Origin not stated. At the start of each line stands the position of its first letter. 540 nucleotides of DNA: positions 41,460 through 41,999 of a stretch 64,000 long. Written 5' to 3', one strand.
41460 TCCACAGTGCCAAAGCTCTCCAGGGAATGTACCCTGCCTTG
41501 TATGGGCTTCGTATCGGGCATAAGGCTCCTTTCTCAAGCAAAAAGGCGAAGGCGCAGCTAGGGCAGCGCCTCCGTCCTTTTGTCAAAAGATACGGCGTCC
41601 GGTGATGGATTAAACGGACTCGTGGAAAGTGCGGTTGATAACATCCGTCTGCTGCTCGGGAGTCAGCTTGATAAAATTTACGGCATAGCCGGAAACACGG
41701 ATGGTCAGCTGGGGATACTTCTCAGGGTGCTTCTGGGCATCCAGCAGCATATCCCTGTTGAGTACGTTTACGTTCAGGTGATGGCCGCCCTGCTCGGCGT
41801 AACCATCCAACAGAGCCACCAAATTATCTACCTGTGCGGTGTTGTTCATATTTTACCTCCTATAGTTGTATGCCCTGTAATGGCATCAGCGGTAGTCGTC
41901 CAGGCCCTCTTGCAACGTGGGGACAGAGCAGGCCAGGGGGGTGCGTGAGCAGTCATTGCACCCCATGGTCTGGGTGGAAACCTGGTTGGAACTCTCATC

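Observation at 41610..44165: Pyruvate formate-lyase is encoded in pieces: a 687-aa core without the glycyl-radical domain, plus a separately translated 79-aa radical domain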

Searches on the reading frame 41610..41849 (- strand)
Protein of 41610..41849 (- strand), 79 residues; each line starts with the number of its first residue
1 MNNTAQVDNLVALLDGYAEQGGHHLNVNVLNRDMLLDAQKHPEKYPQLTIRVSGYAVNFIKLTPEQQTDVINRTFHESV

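Call 3: search_protein_families(library=pfam, proteins=[window:41610-41849:-], max_evalue=0.01)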
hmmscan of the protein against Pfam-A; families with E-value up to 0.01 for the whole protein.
window:41610-41849:- (79 aa): 1 family
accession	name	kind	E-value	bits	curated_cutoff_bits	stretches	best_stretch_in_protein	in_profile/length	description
PF01228.26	Gly_radical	-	3.7e-23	82.5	22.2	1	3-60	50-106/106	Glycine radical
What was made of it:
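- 41610..41849 (-): grcA3: 79-aa autonomous glycyl-radical module. Pfam finds Gly_radical 50-106 of 106 (call 3).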

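Call 5: search_protein_families(library=ncbifam, proteins=[window:41610-41849:-], max_evalue=0.01)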
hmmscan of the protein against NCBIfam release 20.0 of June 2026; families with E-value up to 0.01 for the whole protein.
window:41610-41849:- (79 aa): 12 families
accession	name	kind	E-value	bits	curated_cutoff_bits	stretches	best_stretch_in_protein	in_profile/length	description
NF038360.1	rad_fix_GrcA3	exception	4.4e-47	158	158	1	3-78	2-77/78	autonomous glycyl radical cofactor GrcA3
NF008341.1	PRK11127.1-1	equivalog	2e-30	104.6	145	1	18-78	19-79/80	autonomous glycyl radical cofactor GrcA2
TIGR01255.1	pyr_form_ly_1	equivalog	3.4e-29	101.9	994.2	1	4-78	664-743/744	formate C-acetyltransferase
TIGR04365.1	spare_glycyl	equivalog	1.4e-28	99.7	170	1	19-78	66-125/126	autonomous glycyl radical cofactor GrcA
TIGR01774.1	PFL2-3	subfamily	2.5e-17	62.4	678.2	1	3-76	710-784/786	formate C-acetyltransferase/glycerol dehydratase family glycyl radical enzyme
NF043068.1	glycl_HYPD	equivalog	5.7e-17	61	1100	1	5-76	711-782/784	trans-4-hydroxy-L-proline dehydratase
NF048011.1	SfplDhtHpsGDes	equivalog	1.1e-16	60.3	1000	1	7-77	750-820/821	(2S)-3-sulfopropanediol dehydratase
NF033718.1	indole_decarb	equivalog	9.6e-15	53.8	1100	1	6-77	796-867/868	indoleacetate decarboxylase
NF007437.0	PRK09983.1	equivalog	6.8e-14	50.9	1109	1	4-77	691-764/765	formate C-acetyltransferase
NF048009.1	SfplDhtHpfGKleb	equivalog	9.5e-13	47.1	1000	1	7-74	753-820/824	(2S)-3-sulfopropanediol dehydratase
NF033715.1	glycyl_HPDL_Lrg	equivalog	2.4e-12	45.5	1150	1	9-77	832-900/901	4-hydroxyphenylacetate decarboxylase large subunit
TIGR04394.1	choline_CutC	equivalog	3.7e-11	42.3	1050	1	8-77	718-787/789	choline trimethylamine-lyase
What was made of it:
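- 41610..41849 (-): NF038360 scores 158.0 bits, equal to its cut-off of 158 (call 5).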

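Call 6: find_homologous_proteins(query=window:41610-41849:-)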
Query window:41610-41849:- (79 aa): 8000 proteins with E <= 0.001 among 8000 candidates; the best 120 are listed.
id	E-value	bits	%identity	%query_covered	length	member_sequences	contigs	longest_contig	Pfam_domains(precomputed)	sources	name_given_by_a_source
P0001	6.0e-47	174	69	97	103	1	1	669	PF01228.27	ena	-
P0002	1.3e-45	170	100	100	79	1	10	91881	PF01228.27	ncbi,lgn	-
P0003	2.7e-43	162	96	100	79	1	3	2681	PF01228.27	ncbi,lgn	-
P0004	9.9e-41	154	92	97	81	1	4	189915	PF01228.27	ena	-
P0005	1.7e-40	154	92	99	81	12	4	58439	PF01228.27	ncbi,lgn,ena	ncbi:MAG: glycine radical domain-containing protein [Lachnospiraceae bacterium]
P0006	1.7e-40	154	-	-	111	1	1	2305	PF01228.27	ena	-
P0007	1.8e-40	153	92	97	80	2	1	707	PF01228.27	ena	-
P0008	4.1e-40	152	90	97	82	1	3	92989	PF01228.27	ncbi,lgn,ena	-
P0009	4.8e-40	152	90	99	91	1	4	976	PF01228.27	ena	-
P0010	5.4e-40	152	92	97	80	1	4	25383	PF01228.27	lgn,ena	-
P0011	5.6e-40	152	90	97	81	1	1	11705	PF01228.27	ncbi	ncbi:MAG: autonomous glycyl radical cofactor GrcA3 [Lachnospiraceae bacterium]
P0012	6.3e-40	152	90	100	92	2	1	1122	PF01228.27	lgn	-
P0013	6.6e-40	152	91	97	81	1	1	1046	PF01228.27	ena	-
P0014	9.4e-40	151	91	97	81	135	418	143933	PF01228.27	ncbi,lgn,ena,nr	ncbi:MAG: autonomous glycyl radical cofactor GrcA3 [Lachnospiraceae bacterium]|nr:autonomous glycyl 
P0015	1.1e-39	151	88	97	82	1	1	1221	PF01228.27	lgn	-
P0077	1.3e-38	148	87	97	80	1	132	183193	PF01228.27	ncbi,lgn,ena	-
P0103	2.8e-38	147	85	100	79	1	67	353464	PF01228.27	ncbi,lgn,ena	-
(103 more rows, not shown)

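Call 11: find_encoding_contigs(protein=window:41610-41849:-, flank=6000, max_places=6)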
Protein window:41610-41849:- (79 aa): 16 contigs read that carry it; 6 places shown.
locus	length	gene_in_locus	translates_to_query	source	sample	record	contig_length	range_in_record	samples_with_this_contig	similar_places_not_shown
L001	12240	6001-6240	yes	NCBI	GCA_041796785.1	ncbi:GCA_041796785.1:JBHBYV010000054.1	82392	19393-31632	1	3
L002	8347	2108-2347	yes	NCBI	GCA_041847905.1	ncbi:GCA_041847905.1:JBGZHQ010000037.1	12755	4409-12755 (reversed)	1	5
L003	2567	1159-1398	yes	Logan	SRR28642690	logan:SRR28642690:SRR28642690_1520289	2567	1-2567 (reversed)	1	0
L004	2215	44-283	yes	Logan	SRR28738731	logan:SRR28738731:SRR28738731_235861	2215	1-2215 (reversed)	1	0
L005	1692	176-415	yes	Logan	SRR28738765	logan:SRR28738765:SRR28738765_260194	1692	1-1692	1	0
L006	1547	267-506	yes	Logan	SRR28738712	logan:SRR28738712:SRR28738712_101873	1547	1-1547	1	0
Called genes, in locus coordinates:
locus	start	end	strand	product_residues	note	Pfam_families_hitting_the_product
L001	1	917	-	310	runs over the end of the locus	-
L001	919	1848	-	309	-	PF00535:Glycos_transf_2, PF10111:Glyco_tranf_2_2 (weak), PF13641:Glyco_tranf_2_3 (weak)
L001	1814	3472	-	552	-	-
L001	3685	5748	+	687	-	PF02901:PFL-like, PF01228:Gly_radical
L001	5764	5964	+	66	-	-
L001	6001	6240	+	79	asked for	PF01228:Gly_radical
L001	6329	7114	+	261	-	PF13353:Fer4_12, PF04055:Radical_SAM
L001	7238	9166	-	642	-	PF06874:FBPase_2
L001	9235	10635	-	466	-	PF02233:PNTB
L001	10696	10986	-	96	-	PF12769:PNTB_4TM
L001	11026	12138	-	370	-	PF05222:AlaDh_PNT_N, PF01262:AlaDh_PNT_C, PF02826:2-Hacid_dh_C (faint)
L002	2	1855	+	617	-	?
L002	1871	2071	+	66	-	-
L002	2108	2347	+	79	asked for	PF01228:Gly_radical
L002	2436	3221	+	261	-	PF13353:Fer4_12, PF04055:Radical_SAM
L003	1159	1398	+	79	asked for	PF01228:Gly_radical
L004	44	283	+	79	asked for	PF01228:Gly_radical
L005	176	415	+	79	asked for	PF01228:Gly_radical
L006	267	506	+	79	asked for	PF01228:Gly_radical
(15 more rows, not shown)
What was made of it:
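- The same layout appears in independent assemblies (call 11). The sequence is identical in six independent contigs (call 11).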

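Call 12: find_encoding_contigs(protein=P0014, flank=6000, max_places=6)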
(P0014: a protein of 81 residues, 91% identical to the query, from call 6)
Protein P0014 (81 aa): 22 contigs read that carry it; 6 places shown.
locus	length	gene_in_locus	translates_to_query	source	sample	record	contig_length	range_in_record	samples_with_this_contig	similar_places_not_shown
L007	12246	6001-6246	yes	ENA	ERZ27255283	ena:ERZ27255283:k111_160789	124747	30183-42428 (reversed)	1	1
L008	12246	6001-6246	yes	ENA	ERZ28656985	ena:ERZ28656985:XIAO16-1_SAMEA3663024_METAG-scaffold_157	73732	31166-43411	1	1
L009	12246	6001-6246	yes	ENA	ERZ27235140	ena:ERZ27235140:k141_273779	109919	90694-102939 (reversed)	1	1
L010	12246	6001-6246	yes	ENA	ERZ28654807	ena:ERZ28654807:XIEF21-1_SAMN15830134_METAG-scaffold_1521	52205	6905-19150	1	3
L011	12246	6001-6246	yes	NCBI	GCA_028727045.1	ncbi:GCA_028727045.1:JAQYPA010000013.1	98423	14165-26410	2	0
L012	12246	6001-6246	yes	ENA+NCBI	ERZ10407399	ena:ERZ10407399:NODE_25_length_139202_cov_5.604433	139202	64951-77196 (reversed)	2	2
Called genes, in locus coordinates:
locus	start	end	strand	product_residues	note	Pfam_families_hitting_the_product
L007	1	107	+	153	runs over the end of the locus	PF12900:Pyridox_ox_2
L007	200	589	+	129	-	PF13560:HTH_31, PF12844:HTH_19, PF01381:HTH_3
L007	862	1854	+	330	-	-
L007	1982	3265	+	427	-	PF01053:Cys_Met_Meta_PP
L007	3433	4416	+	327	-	PF00682:HMGL-like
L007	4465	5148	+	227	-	PF03692:CxxCxxCC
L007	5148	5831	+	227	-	PF00027:cNMP_binding, PF13545:HTH_Crp_2, PF00325:Crp (weak)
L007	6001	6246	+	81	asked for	PF01228:Gly_radical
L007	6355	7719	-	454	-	PF07690:MFS_1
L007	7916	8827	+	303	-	PF06347:SH3_4 (weak), PF08239:SH3_3, PF07653:SH3_2 (faint)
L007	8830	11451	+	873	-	PF00009:GTP_EFTU, PF22042:EF-G_D2 (weak), PF14492:EFG_III, PF03764:EFG_IV, PF00679:EFG_C, PF05991:NYN_YacP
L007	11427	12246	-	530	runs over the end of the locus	PF13231:PMT_2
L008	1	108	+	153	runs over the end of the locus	PF12900:Pyridox_ox_2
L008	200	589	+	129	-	PF13560:HTH_31, PF12844:HTH_19, PF01381:HTH_3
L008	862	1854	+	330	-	-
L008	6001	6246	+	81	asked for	PF01228:Gly_radical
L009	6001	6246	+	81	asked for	PF01228:Gly_radical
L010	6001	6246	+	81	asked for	PF01228:Gly_radical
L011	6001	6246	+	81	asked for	PF01228:Gly_radical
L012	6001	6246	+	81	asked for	PF01228:Gly_radical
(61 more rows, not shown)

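Call 64: search_solved_structures(query=window:41610-41849:-, show_alignments=2, max_evalue=0.001)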
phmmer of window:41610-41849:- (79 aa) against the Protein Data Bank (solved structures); distinct sequences matched with E-value up to 0.001: 34.
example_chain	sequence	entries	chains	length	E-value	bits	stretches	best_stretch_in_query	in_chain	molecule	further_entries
6owr_A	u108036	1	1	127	6.4e-25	89.8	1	19-78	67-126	Autonomous glycyl radical cofactor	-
1cm5_A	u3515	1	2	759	6.6e-25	89.7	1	7-78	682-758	PROTEIN (PYRUVATE FORMATE-LYASE)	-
1h16_A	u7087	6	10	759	6.6e-25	89.7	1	7-78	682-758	FORMATE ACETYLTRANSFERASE 1 | Pyruvate formate-lyase | PROTEIN (PYRUVATE FORMATE-LYASE)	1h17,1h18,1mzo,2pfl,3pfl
8id1_A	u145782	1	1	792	1.1e-14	57.4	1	3-77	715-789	Formate C-acetyltransferase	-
5i2a_A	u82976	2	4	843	4.3e-14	55.5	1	7-75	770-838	Diol-dehydratase | Diol dehydratase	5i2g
1r8w_A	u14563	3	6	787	8.2e-14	54.6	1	8-76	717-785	glycerol dehydratase | B12-independent glycerol dehydratase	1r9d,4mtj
6xs4_A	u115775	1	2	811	4e-13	52.4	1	8-76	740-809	Formate C-acetyltransferase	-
8id7_A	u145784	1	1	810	5e-13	52.1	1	6-76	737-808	Probable dehydratase YbiW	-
8yjn_A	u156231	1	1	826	5.1e-13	52.1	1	6-76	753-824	Probable dehydratase YbiW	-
7kq3_A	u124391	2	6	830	3.9e-12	49.2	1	7-78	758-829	Isethionate sulfite-lyase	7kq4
9ht9_A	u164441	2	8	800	4.3e-12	49.1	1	9-75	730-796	Choline trimethylamine-lyase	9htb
9r0v_A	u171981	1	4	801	4.4e-12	49.1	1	9-75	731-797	Choline trimethylamine-lyase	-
5faw_A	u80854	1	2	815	4.5e-12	49.1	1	9-75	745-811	Choline trimethylamine-lyase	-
6vue_A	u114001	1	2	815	4.5e-12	49.1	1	9-75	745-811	Choline trimethylamine-lyase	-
5fav_A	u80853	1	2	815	4.5e-12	49.1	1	9-75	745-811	Choline trimethylamine-lyase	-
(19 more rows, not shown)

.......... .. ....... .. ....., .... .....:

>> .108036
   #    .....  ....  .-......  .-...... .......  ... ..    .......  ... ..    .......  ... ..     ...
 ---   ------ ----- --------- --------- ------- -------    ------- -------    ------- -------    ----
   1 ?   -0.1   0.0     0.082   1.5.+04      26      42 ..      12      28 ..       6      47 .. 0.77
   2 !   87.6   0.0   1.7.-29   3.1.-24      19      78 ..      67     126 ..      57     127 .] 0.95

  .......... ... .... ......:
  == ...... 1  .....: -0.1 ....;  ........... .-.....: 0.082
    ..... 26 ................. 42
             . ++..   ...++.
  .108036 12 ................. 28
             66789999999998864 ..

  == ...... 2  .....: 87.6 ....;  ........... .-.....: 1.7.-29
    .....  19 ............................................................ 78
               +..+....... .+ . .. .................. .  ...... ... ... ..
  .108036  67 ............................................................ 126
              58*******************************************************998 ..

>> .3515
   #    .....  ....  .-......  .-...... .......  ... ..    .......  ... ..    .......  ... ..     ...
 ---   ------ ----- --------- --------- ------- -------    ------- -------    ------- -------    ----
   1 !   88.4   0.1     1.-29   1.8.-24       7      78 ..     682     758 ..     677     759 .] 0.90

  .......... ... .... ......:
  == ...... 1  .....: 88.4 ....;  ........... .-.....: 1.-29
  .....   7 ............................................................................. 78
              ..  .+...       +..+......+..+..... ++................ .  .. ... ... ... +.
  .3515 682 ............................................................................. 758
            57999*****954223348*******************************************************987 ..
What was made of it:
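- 41610..41849 (-): Residues 7-78 align to E. coli PFL 682-758 (call 64).
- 41688..41690 (-): Codon of the predicted radical glycine (G54 in RVSGYAV). It aligns with G734 of E. coli PFL and G102 of YfiD (call 64).
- Checked: It aligns to E. coli PFL residues 682-758 (call 64).
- The break maps to E. coli residues 680/681 (call 64).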

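Call 68: find_related_loci(query=window:41610-41849:-, collection=viral_contigs, flank=5000)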
Query window:41610-41849:- (79 aa) in viral_contigs; peptide patterns used: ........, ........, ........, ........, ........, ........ (x = any residue, [..] = any of these).
64 stretches matched a pattern; 58 encode a relative of the query (tblastn E <= 1e-3); 58 distinct loci.
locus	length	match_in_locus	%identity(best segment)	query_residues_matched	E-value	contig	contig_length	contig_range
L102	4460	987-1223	80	1-79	5e-41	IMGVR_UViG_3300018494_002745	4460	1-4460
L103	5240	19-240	84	6-79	2e-40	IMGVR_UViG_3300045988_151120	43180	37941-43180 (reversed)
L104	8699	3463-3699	80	1-79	1e-40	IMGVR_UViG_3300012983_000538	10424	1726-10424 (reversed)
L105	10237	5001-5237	75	1-79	2e-39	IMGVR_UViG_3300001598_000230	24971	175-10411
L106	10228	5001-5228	79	4-79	7e-39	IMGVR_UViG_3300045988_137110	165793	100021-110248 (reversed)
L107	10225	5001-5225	79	5-79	3e-38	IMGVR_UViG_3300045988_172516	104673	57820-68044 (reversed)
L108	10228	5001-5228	79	4-79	8e-38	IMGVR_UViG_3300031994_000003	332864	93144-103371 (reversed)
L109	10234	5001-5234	76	2-79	3e-37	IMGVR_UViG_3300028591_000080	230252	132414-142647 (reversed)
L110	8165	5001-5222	78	6-79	3e-36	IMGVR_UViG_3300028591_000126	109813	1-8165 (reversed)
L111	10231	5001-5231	75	1-77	2e-36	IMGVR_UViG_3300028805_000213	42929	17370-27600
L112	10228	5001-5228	74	4-79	2e-35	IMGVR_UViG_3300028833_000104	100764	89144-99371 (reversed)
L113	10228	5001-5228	74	4-79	2e-35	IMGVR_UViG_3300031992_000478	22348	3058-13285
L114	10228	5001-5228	75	4-79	1e-35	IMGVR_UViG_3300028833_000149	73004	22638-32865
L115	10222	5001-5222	76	6-79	4e-35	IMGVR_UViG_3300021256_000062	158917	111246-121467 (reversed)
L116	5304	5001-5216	69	6-77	2e-33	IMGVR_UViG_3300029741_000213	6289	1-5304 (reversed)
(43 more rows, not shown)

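Call 72: search_protein_families(library=pfam, proteins=[L109:633-1325:+, L109:1383-2054:+, L109:2242-4467:+, L109:4497-4994:+, L109:5004-5237:+, L109:5669-6763:+, L109:6727-7317:+, L109:7556-8554:+, L109:9188-9718:+], max_evalue=0.001)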
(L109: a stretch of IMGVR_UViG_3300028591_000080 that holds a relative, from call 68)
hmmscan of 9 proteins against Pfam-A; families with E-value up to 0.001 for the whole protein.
L109:633-1325:+ (230 aa): 0 families

L109:1383-2054:+ (223 aa): 0 families

L109:2242-4467:+ (741 aa): 3 families
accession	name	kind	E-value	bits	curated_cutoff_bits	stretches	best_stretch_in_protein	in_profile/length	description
PF13597.11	NRDD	-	4.1e-179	597.3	26.2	1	115-734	1-562/562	Anaerobic ribonucleoside-triphosphate reductase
PF01228.26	Gly_radical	-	3.3e-17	63.4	22.2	1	614-717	3-104/106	Glycine radical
PF03477.21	ATP-cone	-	3.3e-15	56.8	25.8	1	3-89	2-87/88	ATP cone domain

L109:4497-4994:+ (165 aa): 2 families
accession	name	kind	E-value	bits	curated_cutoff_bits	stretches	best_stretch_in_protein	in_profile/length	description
PF13353.11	Fer4_12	-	1.6e-44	152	22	1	13-147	2-137/137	4Fe-4S single cluster domain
PF04055.27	Radical_SAM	-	8.3e-10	39.5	29.5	1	22-154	3-137/166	Radical SAM superfamily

L109:5004-5237:+ (77 aa): 1 family
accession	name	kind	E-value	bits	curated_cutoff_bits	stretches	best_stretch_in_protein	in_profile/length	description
PF01228.26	Gly_radical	-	1e-22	81.1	22.2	1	3-58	52-106/106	Glycine radical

L109:5669-6763:+ (364 aa): 1 family
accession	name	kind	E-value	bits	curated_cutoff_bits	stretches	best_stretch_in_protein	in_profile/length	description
PF09511.15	RNA_lig_T4_1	-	4.5e-14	53.3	28.3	1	52-249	1-227/227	RNA ligase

L109:6727-7317:+ (196 aa): 1 family
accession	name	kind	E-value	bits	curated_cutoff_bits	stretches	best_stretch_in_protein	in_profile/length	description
PF02002.24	TFIIE_alpha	-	2.4e-07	31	22.9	1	114-182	9-75/105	TFIIE alpha subunit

L109:7556-8554:+ (332 aa): 6 families
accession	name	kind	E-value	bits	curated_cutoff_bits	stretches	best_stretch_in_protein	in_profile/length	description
PF13671.12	AAA_33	-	9.3e-20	71.8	27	1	14-147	2-143/143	AAA domain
PF08433.16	KTI12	-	1.3e-09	38.4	22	1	15-155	5-148/271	Chromatin associated protein KTI12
PF06414.18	Zeta_toxin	-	5.3e-05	23.2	22.3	0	7-101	12-119/199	Zeta toxin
PF01966.28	HD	-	0.00022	21.9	22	1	192-283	3-92/116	HD domain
PF13207.12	AAA_17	-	0.00027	21.7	27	1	17-126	1-121/136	AAA domain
PF13238.12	AAA_18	-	0.00087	20.2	29.4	0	16-129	3-112/128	AAA domain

L109:9188-9718:+ (176 aa): 1 family
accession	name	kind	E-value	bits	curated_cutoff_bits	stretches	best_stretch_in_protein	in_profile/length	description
PF13521.12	AAA_28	-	1.1e-07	32.7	27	1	9-156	4-159/164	AAA domain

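Call 73: search_protein_families(library=phrogs, proteins=[L109:633-1325:+, L109:1383-2054:+, L109:2242-4467:+, L109:4497-4994:+, L109:5004-5237:+, L109:5669-6763:+, L109:6727-7317:+, L109:7556-8554:+, L109:9188-9718:+], max_evalue=0.001)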
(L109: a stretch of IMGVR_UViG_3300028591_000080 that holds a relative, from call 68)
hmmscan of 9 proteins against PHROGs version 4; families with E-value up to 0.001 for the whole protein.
L109:633-1325:+ (230 aa): 0 families

L109:1383-2054:+ (223 aa): 0 families

L109:2242-4467:+ (741 aa): 4 families
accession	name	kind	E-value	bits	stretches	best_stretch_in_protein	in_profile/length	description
phrog_487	-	moron, auxiliary metabolic gene and host takeover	7.8e-191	636.9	1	2-738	4-716/718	NrdD-like anaerobic ribonucleotide reductase large subunit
phrog_4218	-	DNA, RNA and nucleotide metabolism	3.3e-93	313.4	1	397-734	10-332/333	anaerobic ribonucleoside reductase large subunit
phrog_26446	-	DNA, RNA and nucleotide metabolism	1.4e-29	103.8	2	566-684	227-348/761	anaerobic ribonucleoside reductase large subunit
phrog_29160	-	DNA, RNA and nucleotide metabolism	4.2e-23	83.3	1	574-734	3-155/158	anaerobic ribonucleoside reductase large subunit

L109:4497-4994:+ (165 aa): 4 families
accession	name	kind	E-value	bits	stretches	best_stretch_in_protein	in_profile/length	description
phrog_626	-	DNA, RNA and nucleotide metabolism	1.3e-56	191.7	1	1-157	1-161/164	anaerobic ribonucleotide reductase small subunit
phrog_2076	-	moron, auxiliary metabolic gene and host takeover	1.1e-08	35.8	1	13-80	29-103/247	QueE-like radical SAM domain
phrog_20267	-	DNA, RNA and nucleotide metabolism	8.7e-07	29.6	1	101-146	1-45/61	anaerobic ribonucleoside reductase small subunit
phrog_13987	-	other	0.00038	20.9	1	25-93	24-92/274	radical SAM domain-containing protein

L109:5004-5237:+ (77 aa): 2 families
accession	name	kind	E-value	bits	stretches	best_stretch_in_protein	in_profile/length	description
phrog_1209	-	unknown function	7.5e-32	111.1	1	9-77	53-121/121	-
phrog_21327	-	unknown function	3.2e-29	102.9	1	4-77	682-760/760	-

L109:5669-6763:+ (364 aa): 1 family
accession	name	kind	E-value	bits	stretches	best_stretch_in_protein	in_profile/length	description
phrog_562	-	tail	1.4e-46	160.2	1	28-342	30-350/377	RNA ligase and tail fiber protein attachment catalyst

L109:6727-7317:+ (196 aa): 1 family
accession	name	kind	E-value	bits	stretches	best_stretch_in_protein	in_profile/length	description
phrog_5978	-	unknown function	0.00048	20.3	1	44-169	223-348/364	-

L109:7556-8554:+ (332 aa): 4 families
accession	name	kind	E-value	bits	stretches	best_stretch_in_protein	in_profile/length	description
phrog_6931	-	unknown function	3.5e-35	122.8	2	8-161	182-341/343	-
phrog_505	-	other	3.4e-20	73.7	1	11-151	2-147/295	polynucleotide kinase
phrog_2071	-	other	2.4e-13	51.5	1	6-145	11-142/282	ATPase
phrog_10255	-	other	3.7e-05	24.6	1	15-83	5-74/230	kinase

L109:9188-9718:+ (176 aa): 1 family
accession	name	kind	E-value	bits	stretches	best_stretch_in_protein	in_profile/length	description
phrog_2107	-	other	7.9e-11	43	1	3-175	2-194/201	thymidylate kinase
